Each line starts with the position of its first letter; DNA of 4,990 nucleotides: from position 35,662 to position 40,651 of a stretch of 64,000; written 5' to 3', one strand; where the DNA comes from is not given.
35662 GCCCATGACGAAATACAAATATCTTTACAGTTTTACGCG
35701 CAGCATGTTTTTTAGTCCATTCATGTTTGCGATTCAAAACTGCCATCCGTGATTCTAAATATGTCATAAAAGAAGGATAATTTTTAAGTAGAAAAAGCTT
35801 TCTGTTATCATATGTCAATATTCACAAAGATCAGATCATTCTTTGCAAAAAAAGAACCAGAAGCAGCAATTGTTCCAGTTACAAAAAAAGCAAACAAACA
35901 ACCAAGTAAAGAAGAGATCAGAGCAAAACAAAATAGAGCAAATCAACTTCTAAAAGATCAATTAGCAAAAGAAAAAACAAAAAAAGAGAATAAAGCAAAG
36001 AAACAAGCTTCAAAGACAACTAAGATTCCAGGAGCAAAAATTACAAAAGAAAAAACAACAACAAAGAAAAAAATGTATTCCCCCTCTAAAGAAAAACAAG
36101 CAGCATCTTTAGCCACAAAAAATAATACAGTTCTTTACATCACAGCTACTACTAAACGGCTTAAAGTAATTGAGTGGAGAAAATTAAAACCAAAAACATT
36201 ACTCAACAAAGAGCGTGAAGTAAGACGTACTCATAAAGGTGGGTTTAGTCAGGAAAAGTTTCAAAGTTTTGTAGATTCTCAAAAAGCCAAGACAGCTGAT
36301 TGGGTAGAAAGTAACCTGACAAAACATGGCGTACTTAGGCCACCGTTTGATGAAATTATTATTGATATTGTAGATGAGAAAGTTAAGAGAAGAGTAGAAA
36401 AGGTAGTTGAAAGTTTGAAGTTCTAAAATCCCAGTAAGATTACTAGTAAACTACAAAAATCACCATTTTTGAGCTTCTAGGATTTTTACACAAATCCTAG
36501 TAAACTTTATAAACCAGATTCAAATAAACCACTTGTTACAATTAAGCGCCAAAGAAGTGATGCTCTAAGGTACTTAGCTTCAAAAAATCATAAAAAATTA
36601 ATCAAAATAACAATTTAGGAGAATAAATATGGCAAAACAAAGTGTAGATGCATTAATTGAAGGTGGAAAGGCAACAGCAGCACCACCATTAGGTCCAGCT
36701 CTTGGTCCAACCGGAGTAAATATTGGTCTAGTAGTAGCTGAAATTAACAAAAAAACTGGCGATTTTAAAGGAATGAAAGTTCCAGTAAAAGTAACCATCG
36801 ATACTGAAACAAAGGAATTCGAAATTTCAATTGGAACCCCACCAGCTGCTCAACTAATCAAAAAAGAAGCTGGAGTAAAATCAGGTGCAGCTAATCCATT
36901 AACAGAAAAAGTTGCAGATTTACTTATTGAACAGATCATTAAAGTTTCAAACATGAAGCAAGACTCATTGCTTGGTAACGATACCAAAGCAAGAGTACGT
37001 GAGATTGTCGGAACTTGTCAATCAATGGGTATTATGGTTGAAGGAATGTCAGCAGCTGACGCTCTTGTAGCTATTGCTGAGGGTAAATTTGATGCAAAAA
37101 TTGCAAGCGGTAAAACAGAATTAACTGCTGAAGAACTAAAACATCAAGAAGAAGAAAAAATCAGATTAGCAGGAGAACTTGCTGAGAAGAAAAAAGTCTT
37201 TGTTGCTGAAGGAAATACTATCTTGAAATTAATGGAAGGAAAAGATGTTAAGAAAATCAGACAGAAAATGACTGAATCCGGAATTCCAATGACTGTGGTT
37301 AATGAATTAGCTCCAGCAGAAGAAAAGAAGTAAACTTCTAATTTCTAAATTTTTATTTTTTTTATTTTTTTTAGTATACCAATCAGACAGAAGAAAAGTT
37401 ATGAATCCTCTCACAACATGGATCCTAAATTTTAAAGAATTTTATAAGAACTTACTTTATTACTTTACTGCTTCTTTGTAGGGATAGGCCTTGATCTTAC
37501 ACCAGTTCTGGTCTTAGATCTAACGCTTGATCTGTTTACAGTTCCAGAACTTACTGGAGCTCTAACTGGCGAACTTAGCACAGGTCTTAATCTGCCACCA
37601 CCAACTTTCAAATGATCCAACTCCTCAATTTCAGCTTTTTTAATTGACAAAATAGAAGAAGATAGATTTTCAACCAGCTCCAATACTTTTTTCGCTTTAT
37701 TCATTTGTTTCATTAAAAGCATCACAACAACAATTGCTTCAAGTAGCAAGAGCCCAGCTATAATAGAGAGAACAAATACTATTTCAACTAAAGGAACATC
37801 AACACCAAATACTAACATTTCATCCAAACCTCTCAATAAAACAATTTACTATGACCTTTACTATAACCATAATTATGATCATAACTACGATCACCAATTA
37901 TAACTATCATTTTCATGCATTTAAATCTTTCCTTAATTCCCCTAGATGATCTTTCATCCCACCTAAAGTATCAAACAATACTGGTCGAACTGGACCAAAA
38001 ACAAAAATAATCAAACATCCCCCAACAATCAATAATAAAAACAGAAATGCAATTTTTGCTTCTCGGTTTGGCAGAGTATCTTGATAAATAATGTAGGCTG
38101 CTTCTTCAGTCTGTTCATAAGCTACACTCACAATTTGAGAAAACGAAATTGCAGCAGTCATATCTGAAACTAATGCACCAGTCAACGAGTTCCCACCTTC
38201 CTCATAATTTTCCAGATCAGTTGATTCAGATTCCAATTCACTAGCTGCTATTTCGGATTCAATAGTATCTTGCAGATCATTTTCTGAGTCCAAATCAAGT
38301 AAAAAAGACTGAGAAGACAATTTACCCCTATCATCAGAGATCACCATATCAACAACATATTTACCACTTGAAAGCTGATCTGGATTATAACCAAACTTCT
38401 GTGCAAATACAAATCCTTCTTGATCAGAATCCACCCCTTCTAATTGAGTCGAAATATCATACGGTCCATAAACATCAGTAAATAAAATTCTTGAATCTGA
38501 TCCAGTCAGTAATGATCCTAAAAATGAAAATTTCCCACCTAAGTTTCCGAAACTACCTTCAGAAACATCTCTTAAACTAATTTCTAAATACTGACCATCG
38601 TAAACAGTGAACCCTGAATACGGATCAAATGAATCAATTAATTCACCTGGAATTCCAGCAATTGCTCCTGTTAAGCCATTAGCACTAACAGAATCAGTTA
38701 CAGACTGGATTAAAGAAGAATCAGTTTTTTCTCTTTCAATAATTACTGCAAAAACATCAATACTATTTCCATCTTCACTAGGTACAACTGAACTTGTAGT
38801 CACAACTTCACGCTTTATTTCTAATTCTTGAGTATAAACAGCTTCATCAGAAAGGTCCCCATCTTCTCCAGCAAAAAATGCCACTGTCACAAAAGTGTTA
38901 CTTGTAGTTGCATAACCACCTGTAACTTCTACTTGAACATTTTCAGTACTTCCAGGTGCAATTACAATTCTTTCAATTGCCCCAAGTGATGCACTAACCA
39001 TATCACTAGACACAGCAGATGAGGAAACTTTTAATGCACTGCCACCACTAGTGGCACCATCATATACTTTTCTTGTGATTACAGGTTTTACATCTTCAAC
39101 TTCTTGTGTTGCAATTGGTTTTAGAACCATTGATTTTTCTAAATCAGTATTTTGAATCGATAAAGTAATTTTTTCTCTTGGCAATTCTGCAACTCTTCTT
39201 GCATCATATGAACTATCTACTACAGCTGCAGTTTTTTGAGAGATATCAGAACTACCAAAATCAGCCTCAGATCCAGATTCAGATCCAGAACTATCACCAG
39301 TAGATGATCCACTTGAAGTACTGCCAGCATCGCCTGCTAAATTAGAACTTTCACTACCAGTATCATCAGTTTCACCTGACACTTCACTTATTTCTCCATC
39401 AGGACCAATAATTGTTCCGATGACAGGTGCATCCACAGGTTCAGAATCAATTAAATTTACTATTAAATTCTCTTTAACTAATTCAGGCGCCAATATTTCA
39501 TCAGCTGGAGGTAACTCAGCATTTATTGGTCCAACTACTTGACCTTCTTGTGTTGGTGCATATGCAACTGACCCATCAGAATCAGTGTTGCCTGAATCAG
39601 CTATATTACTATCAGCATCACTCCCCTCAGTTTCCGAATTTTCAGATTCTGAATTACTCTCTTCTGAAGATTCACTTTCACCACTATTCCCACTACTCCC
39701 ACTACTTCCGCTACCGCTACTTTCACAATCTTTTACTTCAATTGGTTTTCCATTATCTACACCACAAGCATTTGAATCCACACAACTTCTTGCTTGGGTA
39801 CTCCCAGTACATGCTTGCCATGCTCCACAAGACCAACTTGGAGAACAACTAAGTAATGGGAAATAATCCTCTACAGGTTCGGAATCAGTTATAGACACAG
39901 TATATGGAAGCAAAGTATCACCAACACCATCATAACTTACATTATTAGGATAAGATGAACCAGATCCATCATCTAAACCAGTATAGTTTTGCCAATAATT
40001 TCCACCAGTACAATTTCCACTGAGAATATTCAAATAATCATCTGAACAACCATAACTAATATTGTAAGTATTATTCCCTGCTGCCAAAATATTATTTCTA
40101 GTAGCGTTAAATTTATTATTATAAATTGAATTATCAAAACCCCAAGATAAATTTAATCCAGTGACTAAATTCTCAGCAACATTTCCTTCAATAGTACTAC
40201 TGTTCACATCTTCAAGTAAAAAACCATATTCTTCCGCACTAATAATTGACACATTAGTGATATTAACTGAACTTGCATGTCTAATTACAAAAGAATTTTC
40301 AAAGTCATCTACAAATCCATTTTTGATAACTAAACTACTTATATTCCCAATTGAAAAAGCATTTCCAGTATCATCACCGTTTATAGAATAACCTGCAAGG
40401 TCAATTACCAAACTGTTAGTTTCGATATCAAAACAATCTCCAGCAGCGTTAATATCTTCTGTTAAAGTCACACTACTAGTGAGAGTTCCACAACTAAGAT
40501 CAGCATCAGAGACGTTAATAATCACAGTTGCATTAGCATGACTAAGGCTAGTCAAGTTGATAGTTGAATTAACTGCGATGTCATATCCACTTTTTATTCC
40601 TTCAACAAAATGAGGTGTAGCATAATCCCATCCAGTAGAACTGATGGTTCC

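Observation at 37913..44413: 6.5-kb gene for a 2166-aa multi-module parallel beta-helix surface protein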

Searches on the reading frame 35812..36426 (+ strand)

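Call 8: search_protein_families(library=pfam, proteins=[window:35812-36426:+], max_evalue=0.01)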
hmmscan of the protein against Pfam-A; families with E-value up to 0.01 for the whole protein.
window:35812-36426:+ (204 aa): 1 family
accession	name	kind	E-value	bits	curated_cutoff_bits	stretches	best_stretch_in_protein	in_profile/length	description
PF18859.6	acVLRF1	-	0.0065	17.1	27.1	0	138-170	35-67/130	Actinobacteria/chloroflexi VLRF1 release factor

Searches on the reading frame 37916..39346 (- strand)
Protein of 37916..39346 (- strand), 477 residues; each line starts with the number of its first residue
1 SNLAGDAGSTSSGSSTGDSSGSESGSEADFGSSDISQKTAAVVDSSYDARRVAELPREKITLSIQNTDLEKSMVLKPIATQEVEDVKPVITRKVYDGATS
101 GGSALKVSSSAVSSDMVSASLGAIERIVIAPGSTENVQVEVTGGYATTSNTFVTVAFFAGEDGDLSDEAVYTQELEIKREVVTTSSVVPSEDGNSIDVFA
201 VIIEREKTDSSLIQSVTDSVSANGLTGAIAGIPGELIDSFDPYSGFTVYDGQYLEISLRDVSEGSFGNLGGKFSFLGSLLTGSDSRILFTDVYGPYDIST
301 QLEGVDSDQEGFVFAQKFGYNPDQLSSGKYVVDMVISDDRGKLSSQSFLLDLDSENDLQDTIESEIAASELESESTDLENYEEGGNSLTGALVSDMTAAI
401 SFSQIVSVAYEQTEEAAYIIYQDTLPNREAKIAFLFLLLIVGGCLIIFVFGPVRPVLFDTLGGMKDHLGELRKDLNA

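Call 22: search_protein_families(library=pfam, proteins=[window:37916-39346:-], max_evalue=1)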
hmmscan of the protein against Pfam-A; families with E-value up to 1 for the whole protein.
window:37916-39346:- (477 aa): 0 families

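Call 25: find_homologous_proteins(query=window:37916-39346:-, max_evalue=0.001)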
Query window:37916-39346:-: 8000 candidates shared short words with the query, none scored E <= 0.001.

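Call 32: search_protein_representatives(protein=window:37916-39250:-)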
Query: 445 residues. Proteins with E-value up to 0.001 (for the whole library): 11; up to 1e-10: 4; up to 1e-30: 3. The best 11 are listed.
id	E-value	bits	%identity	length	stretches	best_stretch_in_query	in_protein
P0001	1.2e-275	930.2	100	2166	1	1-445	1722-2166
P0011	1.3e-47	179.3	47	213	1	228-445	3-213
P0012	3.1e-39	151.7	56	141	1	306-445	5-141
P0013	1.5e-11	60.5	35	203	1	104-318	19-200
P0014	1.9e-07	47.0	25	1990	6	283-386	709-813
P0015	6.8e-06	41.9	32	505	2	28-203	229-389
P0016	2.1e-05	40.2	27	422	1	27-320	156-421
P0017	2.5e-05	40.0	38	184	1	218-369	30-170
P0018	4.9e-05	39.0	31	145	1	174-320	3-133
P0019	5.7e-05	38.8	33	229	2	42-197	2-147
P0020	2.4e-04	36.8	31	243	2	27-175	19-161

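Call 56: predict_structure(alignment_id=A2)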
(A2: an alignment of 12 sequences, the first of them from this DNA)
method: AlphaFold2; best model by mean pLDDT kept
length: 445 residues; sequences in the alignment: 12
mean_pLDDT: 51.4   pTM: 0.42
mean pLDDT of the five models: 51.4, 50.7, 50.3, 50.2, 44.7
residues with pLDDT >= 90: 0; 70-90: 114; 50-70: 104; < 50: 227
segments of 3 or more residues with pLDDT < 50: 1-24, 51-70, 81-84, 112-117, 147-150, 173-217, 231-252, 274-277, 323-394, 420-445
pLDDT, mean of each block of 10 residues (from residue 1): 27 24 55 79 70 38 37 63 53 74 72 50 71 70 58 58 69 41 31 26 31 44 76 38 37 65 66 51 72 73 71 67 40 34 32 24 25 29 31 57 84 71 42 41 34
secondary structure, 60 per line:
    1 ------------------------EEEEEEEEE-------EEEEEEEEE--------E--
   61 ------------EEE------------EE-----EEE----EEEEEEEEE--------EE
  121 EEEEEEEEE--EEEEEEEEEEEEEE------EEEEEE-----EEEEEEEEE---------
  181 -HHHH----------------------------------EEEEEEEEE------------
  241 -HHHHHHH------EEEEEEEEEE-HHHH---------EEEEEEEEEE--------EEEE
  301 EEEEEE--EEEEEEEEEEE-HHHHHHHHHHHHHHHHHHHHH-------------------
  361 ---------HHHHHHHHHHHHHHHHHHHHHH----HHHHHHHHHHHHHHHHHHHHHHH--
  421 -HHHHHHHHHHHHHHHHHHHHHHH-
elements in order: E25-33 E41-49 E73-75 E95-97 E102-110 E119-129 E132-145 E152-157 E163-171 H182-185 E220-228 H242-248 E255-264 H266-269 E279-288 E297-306 E309-319 H321-341 H370-391 H396-418 H422-444

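Call 61: fold_search(model_id=the predicted structure, library=pdb)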
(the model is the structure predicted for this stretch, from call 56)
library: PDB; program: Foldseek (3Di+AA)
matches with E <= 10: 1507; with E <= 0.001: 16
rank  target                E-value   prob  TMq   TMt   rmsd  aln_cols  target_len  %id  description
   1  9i1y_B                8.7e-06  1.00  0.17  0.27  16.1       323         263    6  WxLIP from Enterococcus faecium (released 2026-01-28)
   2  9i25_C                1.3e-05  1.00  0.16  0.27  16.5       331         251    7  WxLIP from Enterococcus faecium locus A bound to long WxL (released 2026-01-28)
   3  8jmw_A                2.6e-05  1.00  0.15  0.13  17.3       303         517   11  Fibril form of serine peptidase Vpr (released 2023-12-06)
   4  4kkp_B                3.9e-05  1.00  0.15  0.26  16.0       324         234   10  Crystal structure of Vibrio cholerae RbmA (crystal form 2) (released 2013-05-22)
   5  4kkp_A                2.0e-04  0.99  0.16  0.27  17.6       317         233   11  Crystal structure of Vibrio cholerae RbmA (crystal form 2) (released 2013-05-22)
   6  9ijj_4K               2.9e-04  1.00  0.18  0.20  15.1       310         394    9  In situ structure of the central apparatus in mouse sperm axoneme. (released 2025-06-04)
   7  7l0o_B                3.2e-04  0.94  0.18  0.17  19.6       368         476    8  Streptococcus gordonii C123 Domain(s)-Structural and Functional Analysis (released 2021-09-08)
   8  4ncd                  4.0e-04  0.99  0.16  0.31  19.0       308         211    8  Crystal Structure of Class 5 Fimbriae Chaperone CfaA (released 2014-08-27)
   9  6fqa_A                4.7e-04  0.97  0.15  0.27  19.9       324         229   10  Crystal structure of the CsuC-CsuA/B chaperone-subunit preassembly complex of the archaic chaperone-usher Csu pili of  (released 2018-09-26)
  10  4y2o_A                5.3e-04  0.99  0.17  0.33  17.8       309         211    8  Structure of CFA/I pili chaperone-major subunit complex (CfaA-CfaB) (released 2016-08-10)
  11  5es4_A                6.2e-04  0.80  0.16  0.07  19.4       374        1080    8  RE-REFINEMENT OF INTEGRIN ALPHAXBETA2 ECTODOMAIN IN THE CLOSED/BENT CONFORMATION (released 2016-03-02)
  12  6k73_B                6.9e-04  0.99  0.17  0.31  17.6       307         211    8  Chaperone-tip adhesin complex is vital for synergistic activation of CFA/I fimbriae biogenesis (released 2020-06-10)
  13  2f6a_A                6.9e-04  0.69  0.15  0.20  21.5       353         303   11  Collagen Adhesin and Collagen Complex Structure (released 2006-12-12)
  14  9ijj_h                7.7e-04  0.94  0.18  0.06  18.6       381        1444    8  In situ structure of the central apparatus in mouse sperm axoneme. (released 2025-06-04)
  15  9fh8_H                8.2e-04  0.94  0.14  0.21  14.9       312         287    8  Crystal structure of the SPD-2 domain of Apis dorsata CEP192 (released 2025-03-26)
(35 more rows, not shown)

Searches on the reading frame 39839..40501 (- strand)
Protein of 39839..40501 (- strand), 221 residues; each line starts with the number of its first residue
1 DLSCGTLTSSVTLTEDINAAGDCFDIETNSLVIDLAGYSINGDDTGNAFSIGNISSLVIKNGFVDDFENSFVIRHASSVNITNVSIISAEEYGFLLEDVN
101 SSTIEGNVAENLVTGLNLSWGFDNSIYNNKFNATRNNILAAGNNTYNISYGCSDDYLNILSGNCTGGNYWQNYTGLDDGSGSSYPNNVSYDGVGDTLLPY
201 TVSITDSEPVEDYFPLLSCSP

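Call 22: search_protein_families(library=pfam, proteins=[window:39839-40501:-], max_evalue=1)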
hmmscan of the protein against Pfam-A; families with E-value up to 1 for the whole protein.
window:39839-40501:- (221 aa): 1 family
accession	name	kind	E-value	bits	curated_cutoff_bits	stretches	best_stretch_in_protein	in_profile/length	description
PF05048.19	NosD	-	9.6e-11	41.9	23.6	1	45-175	83-212/212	Periplasmic copper-binding protein (NosD)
